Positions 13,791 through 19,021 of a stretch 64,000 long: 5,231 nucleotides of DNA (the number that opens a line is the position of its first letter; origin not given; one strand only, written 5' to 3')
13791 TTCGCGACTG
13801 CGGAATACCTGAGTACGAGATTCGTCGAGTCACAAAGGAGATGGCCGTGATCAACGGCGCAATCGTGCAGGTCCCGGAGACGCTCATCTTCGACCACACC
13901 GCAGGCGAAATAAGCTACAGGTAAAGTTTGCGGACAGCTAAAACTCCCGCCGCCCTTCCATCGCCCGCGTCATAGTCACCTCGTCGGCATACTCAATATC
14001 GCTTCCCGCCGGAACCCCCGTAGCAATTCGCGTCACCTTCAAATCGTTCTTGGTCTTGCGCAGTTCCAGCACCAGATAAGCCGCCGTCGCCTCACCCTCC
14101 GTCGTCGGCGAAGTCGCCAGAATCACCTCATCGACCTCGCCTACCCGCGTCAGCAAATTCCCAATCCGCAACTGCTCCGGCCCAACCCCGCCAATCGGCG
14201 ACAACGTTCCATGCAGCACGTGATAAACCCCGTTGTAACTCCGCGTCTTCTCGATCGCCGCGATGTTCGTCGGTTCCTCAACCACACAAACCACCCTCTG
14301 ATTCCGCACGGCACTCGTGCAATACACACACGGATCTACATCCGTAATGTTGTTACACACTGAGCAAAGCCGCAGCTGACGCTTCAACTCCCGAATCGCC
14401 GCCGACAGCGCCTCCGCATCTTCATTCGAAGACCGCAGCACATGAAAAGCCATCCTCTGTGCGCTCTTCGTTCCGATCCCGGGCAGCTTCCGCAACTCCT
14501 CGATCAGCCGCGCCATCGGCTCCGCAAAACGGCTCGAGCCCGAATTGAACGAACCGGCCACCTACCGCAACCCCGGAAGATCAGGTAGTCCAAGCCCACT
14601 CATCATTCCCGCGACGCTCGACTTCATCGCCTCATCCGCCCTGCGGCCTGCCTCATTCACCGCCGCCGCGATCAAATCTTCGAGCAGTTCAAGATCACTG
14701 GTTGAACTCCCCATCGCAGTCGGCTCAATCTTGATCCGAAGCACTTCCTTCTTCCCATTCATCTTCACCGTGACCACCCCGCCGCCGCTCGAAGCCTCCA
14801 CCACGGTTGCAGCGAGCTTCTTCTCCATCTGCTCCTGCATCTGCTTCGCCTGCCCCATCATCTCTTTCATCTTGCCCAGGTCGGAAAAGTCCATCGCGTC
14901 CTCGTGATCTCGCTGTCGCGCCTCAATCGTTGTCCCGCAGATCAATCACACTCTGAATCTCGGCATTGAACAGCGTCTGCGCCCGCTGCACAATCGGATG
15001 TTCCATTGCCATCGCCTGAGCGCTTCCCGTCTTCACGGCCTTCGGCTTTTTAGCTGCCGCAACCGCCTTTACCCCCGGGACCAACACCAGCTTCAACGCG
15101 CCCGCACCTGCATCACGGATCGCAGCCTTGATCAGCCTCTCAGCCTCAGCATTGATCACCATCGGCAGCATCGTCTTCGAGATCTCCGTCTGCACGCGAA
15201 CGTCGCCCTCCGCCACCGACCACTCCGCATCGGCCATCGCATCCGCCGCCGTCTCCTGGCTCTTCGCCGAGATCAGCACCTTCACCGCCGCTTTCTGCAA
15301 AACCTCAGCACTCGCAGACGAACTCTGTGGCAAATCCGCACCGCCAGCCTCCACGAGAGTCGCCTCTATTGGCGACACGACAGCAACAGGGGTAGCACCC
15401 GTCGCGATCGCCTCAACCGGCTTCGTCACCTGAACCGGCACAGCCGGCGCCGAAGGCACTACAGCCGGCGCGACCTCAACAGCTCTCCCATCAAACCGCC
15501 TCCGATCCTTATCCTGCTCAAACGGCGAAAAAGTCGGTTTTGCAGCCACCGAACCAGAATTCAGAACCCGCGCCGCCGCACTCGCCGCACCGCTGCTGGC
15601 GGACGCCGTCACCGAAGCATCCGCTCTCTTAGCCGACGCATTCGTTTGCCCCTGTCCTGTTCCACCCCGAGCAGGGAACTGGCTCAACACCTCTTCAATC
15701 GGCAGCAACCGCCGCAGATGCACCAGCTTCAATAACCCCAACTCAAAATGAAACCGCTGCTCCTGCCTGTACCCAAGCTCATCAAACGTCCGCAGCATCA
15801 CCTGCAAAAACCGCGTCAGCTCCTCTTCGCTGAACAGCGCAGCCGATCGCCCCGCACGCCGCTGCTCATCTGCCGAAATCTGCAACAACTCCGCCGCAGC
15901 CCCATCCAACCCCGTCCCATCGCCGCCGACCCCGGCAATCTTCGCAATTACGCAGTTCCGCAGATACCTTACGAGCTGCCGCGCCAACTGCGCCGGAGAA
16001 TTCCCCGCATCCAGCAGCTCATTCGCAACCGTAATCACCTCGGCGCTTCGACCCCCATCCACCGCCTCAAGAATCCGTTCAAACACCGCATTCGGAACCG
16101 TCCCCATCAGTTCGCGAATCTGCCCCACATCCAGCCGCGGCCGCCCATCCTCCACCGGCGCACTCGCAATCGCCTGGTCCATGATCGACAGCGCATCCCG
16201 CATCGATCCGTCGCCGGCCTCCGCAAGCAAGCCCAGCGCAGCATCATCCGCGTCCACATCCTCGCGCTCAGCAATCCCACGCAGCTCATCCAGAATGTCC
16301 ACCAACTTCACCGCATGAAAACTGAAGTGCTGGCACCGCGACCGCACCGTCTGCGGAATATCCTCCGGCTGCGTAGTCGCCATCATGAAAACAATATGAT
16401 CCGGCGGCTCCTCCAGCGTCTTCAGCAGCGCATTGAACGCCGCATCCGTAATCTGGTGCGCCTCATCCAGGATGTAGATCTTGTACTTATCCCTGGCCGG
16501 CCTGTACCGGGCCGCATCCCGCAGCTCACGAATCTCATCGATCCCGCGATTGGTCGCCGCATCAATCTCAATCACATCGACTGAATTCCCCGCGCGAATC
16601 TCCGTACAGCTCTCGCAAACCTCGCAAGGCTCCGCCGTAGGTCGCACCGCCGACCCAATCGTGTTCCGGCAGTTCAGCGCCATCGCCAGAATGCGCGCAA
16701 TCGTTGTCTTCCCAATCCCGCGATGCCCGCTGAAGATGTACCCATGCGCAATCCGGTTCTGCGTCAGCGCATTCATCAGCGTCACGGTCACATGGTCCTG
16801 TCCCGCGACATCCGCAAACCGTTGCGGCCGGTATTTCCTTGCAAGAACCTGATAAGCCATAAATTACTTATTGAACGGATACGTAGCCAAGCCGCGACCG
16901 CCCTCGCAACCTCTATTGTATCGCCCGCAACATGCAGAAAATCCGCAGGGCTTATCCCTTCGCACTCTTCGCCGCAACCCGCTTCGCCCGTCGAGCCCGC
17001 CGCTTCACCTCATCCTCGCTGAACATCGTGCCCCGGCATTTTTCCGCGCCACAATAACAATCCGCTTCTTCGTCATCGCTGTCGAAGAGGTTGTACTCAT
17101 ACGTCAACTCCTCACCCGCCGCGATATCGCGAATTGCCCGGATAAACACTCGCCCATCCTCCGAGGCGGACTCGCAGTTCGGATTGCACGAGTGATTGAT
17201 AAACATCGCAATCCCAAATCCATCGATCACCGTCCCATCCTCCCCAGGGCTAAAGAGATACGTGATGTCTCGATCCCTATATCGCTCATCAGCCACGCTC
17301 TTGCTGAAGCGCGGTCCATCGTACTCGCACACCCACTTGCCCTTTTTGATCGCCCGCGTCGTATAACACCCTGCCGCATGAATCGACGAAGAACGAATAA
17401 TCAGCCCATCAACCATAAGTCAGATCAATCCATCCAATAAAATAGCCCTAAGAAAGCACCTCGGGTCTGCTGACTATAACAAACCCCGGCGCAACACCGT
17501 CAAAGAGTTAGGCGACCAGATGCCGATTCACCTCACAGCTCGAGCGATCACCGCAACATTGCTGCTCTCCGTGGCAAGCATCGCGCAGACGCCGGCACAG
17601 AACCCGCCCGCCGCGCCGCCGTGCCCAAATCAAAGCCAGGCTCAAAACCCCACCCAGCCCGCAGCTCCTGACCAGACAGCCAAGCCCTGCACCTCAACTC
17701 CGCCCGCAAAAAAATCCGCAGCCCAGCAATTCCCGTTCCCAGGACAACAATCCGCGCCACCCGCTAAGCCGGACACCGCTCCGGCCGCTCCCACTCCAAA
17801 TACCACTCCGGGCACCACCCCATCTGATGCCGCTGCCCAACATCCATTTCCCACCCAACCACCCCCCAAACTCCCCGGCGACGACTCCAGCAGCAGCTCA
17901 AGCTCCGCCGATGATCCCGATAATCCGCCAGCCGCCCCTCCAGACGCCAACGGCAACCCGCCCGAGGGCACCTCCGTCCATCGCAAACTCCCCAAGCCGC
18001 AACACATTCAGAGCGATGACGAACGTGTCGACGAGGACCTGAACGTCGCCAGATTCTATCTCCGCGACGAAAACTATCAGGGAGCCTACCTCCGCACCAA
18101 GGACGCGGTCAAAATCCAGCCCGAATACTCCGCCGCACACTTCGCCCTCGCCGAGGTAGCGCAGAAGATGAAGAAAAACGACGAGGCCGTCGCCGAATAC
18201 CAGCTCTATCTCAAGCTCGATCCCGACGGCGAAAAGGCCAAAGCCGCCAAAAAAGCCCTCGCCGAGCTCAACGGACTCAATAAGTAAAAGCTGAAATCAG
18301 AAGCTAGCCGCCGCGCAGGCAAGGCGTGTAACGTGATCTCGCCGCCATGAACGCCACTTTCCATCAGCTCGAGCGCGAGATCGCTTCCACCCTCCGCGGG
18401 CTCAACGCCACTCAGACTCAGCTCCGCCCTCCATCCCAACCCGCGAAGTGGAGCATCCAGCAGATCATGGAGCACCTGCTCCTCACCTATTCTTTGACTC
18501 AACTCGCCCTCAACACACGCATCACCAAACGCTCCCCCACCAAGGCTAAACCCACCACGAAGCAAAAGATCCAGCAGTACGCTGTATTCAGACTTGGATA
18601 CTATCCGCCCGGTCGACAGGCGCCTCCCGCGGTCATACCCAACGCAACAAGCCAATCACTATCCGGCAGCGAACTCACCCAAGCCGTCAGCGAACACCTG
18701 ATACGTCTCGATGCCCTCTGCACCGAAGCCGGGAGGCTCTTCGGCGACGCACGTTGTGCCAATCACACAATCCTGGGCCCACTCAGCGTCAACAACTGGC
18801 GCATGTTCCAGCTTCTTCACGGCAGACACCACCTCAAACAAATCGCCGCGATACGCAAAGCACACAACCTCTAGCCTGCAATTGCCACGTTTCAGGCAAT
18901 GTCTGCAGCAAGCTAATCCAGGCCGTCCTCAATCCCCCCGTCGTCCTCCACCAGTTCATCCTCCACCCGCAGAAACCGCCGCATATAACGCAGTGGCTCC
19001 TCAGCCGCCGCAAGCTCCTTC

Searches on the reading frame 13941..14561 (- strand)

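Call 17: search_protein_families(library=pfam, proteins=[window:13941-14561:-])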
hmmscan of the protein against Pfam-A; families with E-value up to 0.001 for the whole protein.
window:13941-14561:- (207 aa): 5 families
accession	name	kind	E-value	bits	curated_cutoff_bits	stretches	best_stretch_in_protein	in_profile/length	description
PF13662.12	Toprim_4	-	1.1e-22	80.5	25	1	90-180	2-85/85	Toprim domain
PF21176.3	RecR_HhH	-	1e-18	67.3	27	1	17-58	2-43/45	RecR, helix-hairpin-helix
PF01751.28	Toprim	-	2.3e-12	47.3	23.1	1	91-178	2-95/96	Toprim domain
PF21175.2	RecR_C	-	7.7e-12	44.8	22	1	182-205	1-24/24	RecR, C-terminal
PF02132.21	RecR_ZnF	-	1.8e-06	28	22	1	64-83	2-21/21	RecR, Cys4-zinc finger domain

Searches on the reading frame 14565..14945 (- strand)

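Call 17: search_protein_families(library=pfam, proteins=[window:14565-14945:-])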
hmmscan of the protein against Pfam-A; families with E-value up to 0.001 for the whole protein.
window:14565-14945:- (127 aa): 1 family
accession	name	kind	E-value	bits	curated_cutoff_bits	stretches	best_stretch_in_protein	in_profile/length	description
PF02575.21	YbaB_DNA_bd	-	1.9e-24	86.1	25.5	1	30-118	1-90/91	YbaB/EbfC DNA-binding family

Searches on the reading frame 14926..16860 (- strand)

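Call 17: search_protein_families(library=pfam, proteins=[window:14926-16860:-])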
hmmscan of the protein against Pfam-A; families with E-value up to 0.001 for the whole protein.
window:14926-16860:- (645 aa): 8 families
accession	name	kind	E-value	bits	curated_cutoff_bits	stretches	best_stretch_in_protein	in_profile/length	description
PF13177.12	DNA_pol3_delta2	-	1.4e-42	145.8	27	1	21-183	2-159/161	DNA polymerase III, delta subunit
PF22608.2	DNAX_ATPase_lid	-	2.1e-15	56.6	27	1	189-233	2-46/49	DNA polymerase III clamp loader subunit, ATPase lid domain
PF12169.13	DNA_pol3_gamma3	-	1.3e-13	51.4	24.4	1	246-394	4-142/143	DNA polymerase III subunits gamma and tau domain III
PF00004.35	AAA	-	4.2e-11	43.8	21.2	1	42-179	2-126/131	ATPase family associated with various cellular activities (AAA)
PF05496.18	RuvB_N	-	2e-05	24.9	27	1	11-72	2-69/159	Holliday junction DNA helicase RuvB P-loop domain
PF13401.12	AAA_22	-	2.6e-05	25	27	1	42-150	9-109/130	AAA domain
PF07728.20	AAA_5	-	0.00023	21.6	22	0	42-151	3-92/139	AAA domain (dynein-related subfamily)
PF16193.11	AAA_assoc_2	-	0.0005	20.7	34.3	0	200-253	3-56/81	AAA C-terminal domain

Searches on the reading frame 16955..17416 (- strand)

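Call 17: search_protein_families(library=pfam, proteins=[window:16955-17416:-])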
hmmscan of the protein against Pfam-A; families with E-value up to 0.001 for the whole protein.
window:16955-17416:- (154 aa): 1 family
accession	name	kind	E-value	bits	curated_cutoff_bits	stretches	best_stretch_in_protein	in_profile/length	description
PF00856.33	SET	-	2.9e-21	76.3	22.4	1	16-109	3-105/105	SET domain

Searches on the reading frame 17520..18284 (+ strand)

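Call 17: search_protein_families(library=pfam, proteins=[window:17520-18284:+])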
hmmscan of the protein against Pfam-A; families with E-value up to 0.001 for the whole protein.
window:17520-18284:+ (255 aa): 2 families
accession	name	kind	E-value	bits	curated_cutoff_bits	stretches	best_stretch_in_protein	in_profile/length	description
PF07719.23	TPR_2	-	8e-05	22.9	27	1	205-236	2-33/34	Tetratricopeptide repeat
PF14559.12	TPR_19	-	8.5e-05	23.2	25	1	181-246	2-67/68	Tetratricopeptide repeat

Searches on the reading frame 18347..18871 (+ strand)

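Call 17: search_protein_families(library=pfam, proteins=[window:18347-18871:+])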
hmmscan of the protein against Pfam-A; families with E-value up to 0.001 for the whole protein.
window:18347-18871:+ (175 aa): 2 families
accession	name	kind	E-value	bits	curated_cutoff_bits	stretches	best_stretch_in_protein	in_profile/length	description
PF12867.12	DinB_2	-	2.4e-07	31.7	24.8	1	6-166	3-128/128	DinB superfamily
PF07606.16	DUF1569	-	7.3e-06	26.6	21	0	134-166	117-149/152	Protein of unknown function (DUF1569)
